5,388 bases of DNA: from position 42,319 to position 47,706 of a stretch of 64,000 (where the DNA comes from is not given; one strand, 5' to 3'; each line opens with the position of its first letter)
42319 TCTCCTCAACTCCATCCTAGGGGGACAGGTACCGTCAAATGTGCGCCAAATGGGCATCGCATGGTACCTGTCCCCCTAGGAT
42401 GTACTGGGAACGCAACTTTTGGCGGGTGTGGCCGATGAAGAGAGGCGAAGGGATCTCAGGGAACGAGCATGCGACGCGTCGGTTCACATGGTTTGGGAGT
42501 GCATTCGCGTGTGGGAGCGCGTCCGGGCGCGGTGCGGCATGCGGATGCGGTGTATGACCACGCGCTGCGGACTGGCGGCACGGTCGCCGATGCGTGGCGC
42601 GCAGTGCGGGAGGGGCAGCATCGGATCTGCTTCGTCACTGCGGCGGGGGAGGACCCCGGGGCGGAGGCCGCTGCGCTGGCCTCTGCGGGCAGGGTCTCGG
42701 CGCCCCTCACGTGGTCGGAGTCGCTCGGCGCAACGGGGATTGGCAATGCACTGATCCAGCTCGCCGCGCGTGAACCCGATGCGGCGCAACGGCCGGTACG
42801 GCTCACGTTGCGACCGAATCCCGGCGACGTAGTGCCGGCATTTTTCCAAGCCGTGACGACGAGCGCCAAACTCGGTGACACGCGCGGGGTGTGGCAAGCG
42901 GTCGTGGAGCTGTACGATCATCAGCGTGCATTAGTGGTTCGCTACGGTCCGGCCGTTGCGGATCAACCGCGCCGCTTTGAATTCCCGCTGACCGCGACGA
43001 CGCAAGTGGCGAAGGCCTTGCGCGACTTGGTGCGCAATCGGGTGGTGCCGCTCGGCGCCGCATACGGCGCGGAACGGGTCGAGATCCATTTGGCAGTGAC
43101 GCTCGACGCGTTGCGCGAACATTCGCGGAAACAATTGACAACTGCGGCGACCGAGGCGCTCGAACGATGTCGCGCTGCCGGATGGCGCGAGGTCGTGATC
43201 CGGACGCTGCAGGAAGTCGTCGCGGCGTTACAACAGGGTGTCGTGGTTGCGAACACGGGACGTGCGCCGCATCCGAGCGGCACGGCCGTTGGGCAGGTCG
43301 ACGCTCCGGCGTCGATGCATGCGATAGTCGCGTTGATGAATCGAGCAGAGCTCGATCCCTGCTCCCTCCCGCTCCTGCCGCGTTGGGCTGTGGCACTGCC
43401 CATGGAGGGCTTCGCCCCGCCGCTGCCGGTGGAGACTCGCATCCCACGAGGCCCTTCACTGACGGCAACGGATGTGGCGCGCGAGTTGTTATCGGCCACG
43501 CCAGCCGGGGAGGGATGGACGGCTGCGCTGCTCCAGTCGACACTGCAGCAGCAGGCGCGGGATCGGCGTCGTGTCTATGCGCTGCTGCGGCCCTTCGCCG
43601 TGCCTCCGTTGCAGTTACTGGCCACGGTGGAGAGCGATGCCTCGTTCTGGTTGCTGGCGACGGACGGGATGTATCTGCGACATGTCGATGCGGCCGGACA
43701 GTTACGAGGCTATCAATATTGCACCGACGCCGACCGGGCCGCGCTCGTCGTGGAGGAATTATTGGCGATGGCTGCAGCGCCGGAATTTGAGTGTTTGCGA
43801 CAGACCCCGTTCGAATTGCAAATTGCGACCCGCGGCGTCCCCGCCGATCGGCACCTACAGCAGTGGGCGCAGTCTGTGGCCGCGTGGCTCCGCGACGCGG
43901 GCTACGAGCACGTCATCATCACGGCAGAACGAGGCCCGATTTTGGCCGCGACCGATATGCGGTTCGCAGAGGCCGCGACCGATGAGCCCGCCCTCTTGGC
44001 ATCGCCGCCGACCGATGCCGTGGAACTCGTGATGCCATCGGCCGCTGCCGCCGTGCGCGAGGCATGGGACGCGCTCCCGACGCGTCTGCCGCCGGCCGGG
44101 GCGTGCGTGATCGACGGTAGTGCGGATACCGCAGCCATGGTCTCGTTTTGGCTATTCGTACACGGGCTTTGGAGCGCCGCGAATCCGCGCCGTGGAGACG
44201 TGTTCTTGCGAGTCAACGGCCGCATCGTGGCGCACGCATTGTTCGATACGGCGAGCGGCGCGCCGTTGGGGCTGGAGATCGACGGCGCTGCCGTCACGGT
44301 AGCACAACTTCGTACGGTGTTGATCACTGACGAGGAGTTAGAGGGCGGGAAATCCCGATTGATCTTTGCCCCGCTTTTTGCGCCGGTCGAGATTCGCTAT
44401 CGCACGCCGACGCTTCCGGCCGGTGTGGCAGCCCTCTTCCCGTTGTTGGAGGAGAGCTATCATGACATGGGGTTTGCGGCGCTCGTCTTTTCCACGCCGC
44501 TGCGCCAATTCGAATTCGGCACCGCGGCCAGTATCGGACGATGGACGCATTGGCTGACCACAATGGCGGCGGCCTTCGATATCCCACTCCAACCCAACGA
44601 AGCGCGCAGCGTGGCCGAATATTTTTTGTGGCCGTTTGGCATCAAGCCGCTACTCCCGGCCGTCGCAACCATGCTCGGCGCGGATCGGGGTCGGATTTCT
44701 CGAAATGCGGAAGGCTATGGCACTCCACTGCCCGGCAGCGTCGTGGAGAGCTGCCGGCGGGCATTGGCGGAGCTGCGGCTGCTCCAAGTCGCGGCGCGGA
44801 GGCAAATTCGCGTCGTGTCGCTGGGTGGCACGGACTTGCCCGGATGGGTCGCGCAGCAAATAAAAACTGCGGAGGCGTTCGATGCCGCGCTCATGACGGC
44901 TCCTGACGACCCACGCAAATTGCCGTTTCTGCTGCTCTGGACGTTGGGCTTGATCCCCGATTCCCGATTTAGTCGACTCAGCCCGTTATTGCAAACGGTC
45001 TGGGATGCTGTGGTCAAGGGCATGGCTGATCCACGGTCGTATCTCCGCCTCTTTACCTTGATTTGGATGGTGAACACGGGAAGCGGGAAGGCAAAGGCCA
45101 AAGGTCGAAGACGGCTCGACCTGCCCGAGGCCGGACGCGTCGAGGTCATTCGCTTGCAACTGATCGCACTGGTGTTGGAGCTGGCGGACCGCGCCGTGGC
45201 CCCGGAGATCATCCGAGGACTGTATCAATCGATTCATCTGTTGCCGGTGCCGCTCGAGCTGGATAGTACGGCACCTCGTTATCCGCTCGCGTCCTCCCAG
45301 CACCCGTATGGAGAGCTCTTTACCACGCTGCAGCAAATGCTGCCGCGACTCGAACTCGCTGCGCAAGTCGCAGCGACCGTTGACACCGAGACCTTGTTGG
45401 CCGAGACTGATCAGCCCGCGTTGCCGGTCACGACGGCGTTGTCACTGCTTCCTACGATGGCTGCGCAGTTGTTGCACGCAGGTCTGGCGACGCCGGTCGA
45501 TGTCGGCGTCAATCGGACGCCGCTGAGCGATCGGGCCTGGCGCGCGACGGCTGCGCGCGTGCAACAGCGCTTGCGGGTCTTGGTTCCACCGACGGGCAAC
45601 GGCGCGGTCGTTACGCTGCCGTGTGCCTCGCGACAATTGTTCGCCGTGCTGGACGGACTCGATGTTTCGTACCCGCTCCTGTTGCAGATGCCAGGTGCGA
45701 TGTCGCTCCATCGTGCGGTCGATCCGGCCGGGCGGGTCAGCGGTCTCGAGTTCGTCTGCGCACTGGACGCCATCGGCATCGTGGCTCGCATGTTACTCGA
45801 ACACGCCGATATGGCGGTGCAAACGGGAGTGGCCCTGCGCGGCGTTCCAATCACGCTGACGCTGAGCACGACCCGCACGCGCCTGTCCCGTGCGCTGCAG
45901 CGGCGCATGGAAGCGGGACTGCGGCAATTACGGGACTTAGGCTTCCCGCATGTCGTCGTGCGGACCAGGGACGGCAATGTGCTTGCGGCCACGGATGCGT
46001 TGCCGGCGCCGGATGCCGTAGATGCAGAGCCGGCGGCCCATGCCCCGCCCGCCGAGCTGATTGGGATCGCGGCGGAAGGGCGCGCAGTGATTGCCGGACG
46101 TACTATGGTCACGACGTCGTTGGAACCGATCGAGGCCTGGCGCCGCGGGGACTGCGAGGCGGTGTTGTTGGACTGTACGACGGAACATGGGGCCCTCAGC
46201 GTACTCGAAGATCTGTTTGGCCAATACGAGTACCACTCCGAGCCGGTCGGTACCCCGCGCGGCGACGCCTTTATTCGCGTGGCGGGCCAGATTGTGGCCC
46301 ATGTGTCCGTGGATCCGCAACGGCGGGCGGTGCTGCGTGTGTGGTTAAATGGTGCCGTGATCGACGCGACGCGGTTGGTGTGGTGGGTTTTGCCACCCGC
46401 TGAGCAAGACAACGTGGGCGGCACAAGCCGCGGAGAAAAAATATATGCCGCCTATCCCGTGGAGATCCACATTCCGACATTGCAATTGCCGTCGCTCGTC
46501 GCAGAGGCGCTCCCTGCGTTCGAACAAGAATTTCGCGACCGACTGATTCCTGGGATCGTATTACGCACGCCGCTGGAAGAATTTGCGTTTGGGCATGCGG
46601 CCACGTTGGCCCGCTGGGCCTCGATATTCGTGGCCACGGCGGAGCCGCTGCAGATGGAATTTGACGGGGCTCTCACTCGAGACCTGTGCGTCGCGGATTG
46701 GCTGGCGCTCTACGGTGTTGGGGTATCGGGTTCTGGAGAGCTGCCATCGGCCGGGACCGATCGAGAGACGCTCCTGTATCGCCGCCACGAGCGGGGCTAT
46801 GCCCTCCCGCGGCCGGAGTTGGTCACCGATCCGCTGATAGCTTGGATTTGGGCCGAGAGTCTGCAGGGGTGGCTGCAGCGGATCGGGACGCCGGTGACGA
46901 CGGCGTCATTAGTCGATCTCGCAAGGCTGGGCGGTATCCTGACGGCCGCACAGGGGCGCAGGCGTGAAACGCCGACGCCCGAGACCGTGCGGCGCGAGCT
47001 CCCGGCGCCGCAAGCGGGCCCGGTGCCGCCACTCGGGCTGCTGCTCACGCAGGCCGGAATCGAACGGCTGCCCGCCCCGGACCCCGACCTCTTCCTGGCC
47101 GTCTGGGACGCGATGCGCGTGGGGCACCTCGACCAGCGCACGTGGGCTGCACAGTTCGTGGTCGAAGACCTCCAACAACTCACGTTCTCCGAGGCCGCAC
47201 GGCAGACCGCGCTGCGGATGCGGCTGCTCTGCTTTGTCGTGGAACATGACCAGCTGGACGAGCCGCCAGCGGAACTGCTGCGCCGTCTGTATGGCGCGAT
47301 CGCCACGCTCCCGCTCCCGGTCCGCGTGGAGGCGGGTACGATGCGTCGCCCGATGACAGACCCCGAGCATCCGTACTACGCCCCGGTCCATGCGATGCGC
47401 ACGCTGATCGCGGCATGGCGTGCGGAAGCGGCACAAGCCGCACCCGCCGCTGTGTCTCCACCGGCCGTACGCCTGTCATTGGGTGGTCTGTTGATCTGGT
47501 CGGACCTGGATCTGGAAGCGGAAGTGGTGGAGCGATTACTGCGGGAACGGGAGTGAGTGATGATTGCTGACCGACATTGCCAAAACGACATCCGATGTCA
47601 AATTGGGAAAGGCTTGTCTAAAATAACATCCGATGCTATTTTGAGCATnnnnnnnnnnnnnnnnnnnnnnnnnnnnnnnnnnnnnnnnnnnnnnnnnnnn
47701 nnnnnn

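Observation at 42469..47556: Internal module duplications within giant paralog B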

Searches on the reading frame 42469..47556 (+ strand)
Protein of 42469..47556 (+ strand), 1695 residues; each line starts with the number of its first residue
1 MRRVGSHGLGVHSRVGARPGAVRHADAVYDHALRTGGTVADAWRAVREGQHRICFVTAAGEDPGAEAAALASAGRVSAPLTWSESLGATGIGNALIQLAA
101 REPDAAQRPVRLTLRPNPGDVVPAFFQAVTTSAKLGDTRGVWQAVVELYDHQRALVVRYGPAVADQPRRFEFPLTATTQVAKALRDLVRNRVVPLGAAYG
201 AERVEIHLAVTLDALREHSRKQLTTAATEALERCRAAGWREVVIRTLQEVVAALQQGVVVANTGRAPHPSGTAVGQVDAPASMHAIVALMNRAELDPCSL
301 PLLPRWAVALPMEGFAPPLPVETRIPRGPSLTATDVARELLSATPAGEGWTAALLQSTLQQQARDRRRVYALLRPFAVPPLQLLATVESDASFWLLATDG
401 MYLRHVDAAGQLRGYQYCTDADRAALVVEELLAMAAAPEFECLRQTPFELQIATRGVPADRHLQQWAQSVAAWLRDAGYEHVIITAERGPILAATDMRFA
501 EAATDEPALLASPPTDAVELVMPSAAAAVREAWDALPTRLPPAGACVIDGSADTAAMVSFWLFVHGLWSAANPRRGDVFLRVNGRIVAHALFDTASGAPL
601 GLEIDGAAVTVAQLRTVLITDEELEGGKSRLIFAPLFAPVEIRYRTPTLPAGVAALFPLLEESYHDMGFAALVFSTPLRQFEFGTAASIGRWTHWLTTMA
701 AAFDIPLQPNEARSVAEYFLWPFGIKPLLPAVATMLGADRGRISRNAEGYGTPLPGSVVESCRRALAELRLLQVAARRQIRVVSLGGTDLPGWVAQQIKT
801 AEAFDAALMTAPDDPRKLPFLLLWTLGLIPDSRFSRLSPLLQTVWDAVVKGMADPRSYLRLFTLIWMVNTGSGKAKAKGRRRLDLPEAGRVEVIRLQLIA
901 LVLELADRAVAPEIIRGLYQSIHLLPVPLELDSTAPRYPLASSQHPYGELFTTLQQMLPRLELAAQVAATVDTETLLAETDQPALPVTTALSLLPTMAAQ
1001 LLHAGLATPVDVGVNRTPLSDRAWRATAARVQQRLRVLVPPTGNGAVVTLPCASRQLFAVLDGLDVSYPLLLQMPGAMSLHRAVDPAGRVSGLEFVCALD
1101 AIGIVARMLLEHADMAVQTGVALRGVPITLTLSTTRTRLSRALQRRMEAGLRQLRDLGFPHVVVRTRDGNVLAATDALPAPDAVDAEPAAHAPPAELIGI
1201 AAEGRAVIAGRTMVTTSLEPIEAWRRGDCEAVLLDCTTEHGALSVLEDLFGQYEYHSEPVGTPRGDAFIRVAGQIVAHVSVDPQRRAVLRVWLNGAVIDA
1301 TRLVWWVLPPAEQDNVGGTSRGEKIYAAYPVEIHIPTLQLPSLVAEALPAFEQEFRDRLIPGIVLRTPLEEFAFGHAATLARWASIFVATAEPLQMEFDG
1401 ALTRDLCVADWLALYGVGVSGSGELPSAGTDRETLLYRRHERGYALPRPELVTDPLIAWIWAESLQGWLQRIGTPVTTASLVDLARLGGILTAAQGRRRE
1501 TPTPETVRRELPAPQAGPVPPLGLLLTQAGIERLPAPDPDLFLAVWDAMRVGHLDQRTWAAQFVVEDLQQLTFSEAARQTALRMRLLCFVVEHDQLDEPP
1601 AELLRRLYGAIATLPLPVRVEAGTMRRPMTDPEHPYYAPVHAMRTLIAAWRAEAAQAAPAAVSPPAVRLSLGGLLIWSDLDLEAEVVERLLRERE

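Call 7: search_protein_families(library=pfam, proteins=[window:42469-47556:+], max_evalue=0.1)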
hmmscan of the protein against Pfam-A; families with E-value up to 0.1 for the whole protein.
window:42469-47556:+ (1695 aa): 2 families
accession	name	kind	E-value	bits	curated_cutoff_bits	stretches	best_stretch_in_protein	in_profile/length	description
PF25199.1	nSTAND_NTPase5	-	0.028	14.7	34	1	304-401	9-105/145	Novel STAND NTPase 5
PF12390.13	Se-cys_synth_N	-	0.051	14.1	22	0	211-235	16-40/40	Selenocysteine synthase N terminal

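Call 8: search_protein_families(library=ncbifam, proteins=[window:42469-47556:+], max_evalue=0.1)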
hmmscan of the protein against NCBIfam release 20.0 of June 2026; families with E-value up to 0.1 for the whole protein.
window:42469-47556:+ (1695 aa): 0 families

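Call 9: search_protein_families(library=padloc, proteins=[window:42469-47556:+], max_evalue=0.1)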
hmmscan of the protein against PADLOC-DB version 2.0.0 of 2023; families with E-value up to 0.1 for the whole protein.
window:42469-47556:+ (1695 aa): 0 families

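Call 11: find_homologous_proteins(query=window:42469-47556:+)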
Query window:42469-47556:+ (1695 aa): 2 proteins with E <= 0.001 among 8000 candidates.
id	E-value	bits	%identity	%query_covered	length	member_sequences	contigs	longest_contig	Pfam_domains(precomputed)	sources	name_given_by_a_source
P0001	0.0e+0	3719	100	99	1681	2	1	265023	-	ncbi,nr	ncbi:MAG: hypothetical protein HY696_02465 [Deltaproteobacteria bacterium]|nr:hypothetical protein [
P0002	7.6e-63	231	26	39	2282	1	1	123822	-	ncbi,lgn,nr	ncbi:MAG: hypothetical protein HY696_01100 [Deltaproteobacteria bacterium]|nr:hypothetical protein [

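Call 18: find_encoding_contigs(protein=P0002, flank=10000, max_places=3)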
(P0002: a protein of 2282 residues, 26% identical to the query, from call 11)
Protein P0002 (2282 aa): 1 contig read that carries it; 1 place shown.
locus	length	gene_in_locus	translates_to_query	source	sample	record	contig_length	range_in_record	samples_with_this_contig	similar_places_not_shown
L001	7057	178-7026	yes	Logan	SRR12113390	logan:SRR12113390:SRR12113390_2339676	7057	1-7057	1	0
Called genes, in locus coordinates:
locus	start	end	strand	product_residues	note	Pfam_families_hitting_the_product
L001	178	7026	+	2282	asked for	-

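Call 42: find_related_loci(query=P0002, collection=genome_contigs, flank=10000)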
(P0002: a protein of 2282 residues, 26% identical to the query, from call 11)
Query P0002 (2282 aa) in genome_contigs; peptide patterns used: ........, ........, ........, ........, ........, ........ (x = any residue, [..] = any of these).
24 stretches matched a pattern, but none encodes a relative of the query by tblastn (E <= 1e-3).

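Call 71: search_protein_families(library=phrogs, proteins=[window:42469-47556:+], max_evalue=0.1)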
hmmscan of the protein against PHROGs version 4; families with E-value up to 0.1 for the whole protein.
window:42469-47556:+ (1695 aa): 0 families

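Call 86: find_encoding_contigs(protein=P0001, flank=3000, max_places=5)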
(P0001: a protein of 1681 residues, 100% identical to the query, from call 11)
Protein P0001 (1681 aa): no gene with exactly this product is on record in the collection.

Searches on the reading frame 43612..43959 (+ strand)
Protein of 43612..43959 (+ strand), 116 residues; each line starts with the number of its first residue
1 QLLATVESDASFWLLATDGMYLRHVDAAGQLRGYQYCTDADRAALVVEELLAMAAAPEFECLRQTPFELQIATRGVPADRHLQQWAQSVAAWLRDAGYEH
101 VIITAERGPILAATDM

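Call 97: search_solved_structures(query=A8, max_evalue=10)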
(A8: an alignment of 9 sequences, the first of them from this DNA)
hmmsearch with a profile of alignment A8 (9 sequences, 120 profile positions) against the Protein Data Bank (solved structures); distinct sequences matched with E-value up to 10: 6.
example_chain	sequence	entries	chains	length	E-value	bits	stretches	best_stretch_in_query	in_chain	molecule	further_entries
3dgc_L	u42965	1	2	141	0.6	13.4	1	52-99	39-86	Interleukin-22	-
1ykb_A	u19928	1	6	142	0.73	13.1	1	52-99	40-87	PROTEIN (Interleukin-22)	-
3dlq_I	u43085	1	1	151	0.82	12.9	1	52-99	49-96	Interleukin-22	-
1m4r_A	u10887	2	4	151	0.84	12.9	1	52-99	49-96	Interleukin-22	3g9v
3q1s_I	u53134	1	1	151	0.97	12.7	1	54-99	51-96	Interleukin-22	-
7qys_A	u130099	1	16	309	1.5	12.1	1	15-56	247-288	Probable alpha-L-glutamate ligase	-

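Call 98: search_protein_families(library=pfam, alignment_id=A8, max_evalue=10)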
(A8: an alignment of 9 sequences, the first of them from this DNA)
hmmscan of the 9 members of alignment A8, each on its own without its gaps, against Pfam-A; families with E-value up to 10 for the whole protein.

A. member 1, seq(116 aa): 1 family
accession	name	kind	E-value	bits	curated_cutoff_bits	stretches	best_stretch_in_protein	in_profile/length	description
PF21806.3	DUF6879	-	0.035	14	23.9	1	10-49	112-151/167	Family of unknown function (DUF6879)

B. families by the number of members that match (of 9 scanned): 4 families
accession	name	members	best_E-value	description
PF21806.3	DUF6879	1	0.035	Family of unknown function (DUF6879)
PF03243.20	MerB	1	0.044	Alkylmercury lyase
PF13480.13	Acetyltransf_6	1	0.074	Acetyltransferase (GNAT) domain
PF05871.18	ESCRT-II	1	0.22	ESCRT-II complex subunit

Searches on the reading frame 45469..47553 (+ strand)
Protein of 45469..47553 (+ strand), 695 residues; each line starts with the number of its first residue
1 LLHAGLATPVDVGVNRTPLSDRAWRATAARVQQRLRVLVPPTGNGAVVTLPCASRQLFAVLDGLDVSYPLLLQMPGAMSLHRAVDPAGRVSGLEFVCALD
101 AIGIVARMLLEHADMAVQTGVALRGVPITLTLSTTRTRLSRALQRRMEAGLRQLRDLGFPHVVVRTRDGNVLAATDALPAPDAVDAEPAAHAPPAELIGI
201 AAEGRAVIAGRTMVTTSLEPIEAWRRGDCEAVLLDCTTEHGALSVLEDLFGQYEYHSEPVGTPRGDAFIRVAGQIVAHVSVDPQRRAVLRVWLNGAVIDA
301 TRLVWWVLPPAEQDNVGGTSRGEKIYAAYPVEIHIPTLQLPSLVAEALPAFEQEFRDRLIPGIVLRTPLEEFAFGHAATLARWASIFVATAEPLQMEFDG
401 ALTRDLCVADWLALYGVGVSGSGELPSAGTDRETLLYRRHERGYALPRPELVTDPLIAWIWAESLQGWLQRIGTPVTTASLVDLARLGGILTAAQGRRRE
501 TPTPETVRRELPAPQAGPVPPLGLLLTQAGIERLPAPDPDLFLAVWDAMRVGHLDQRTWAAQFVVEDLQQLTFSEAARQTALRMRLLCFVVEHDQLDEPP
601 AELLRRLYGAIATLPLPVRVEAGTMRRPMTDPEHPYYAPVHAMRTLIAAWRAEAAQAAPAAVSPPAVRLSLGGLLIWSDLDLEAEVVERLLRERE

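Call 88: predict_structure(alignment_id=A5)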
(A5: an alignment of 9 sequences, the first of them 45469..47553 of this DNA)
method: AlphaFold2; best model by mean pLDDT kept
length: 695 residues; sequences in the alignment: 9
mean_pLDDT: 68.9   pTM: 0.64
mean pLDDT of the five models: 68.9, 67.9, 65.7, 64.3, 62.6
residues with pLDDT >= 90: 56; 70-90: 326; 50-70: 186; < 50: 127
segments of 3 or more residues with pLDDT < 50: 1-18, 39-44, 135-137, 183-189, 199-206, 210-216, 252-260, 310-325, 399-406, 424-429, 493-500, 659-685
pLDDT, mean of each block of 10 residues (from residue 1): 26 38 67 61 52 65 69 72 81 85 83 68 86 65 81 89 84 86 50 54 49 53 78 79 77 45 77 83 76 84 67 37 52 85 85 73 83 80 72 55 45 63 49 72 74 63 64 55 57 45 65 81 83 74 90 88 82 87 92 82 94 81 62 86 92 71 35 33 49 52
secondary structure, 60 per line:
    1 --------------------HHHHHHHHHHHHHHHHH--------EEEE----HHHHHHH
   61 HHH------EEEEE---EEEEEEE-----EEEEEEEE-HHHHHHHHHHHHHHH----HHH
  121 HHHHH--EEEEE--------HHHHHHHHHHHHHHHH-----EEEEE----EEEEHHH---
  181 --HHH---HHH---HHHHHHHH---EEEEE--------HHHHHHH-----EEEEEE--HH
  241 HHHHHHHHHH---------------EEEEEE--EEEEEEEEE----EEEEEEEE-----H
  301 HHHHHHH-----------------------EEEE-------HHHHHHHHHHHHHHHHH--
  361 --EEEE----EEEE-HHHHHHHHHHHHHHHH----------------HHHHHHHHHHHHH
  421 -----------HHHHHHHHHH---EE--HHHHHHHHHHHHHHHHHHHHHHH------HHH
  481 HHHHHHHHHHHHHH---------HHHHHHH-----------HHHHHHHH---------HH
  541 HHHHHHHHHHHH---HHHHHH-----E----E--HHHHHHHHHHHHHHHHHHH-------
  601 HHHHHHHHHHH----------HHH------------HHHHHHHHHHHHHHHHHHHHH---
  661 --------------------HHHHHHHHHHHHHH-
elements in order (helices of 4 or more, strands of 3 or more residues): H21-37 E46-49 H54-63 E70-74 E78-84 E90-97 H99-113 H118-125 E128-132 H141-156 E162-166 E171-174 H195-202 E206-210 H219-225 E231-236 H239-250 E266-271 E274-282 E287-294 H300-307 E331-334 H342-358 E363-366 E371-374 H376-391 H408-420 H432-441 H449-471 H478-494 H504-510 H522-529 H539-552 H556-561 H575-593 H601-611 H637-657 H681-694
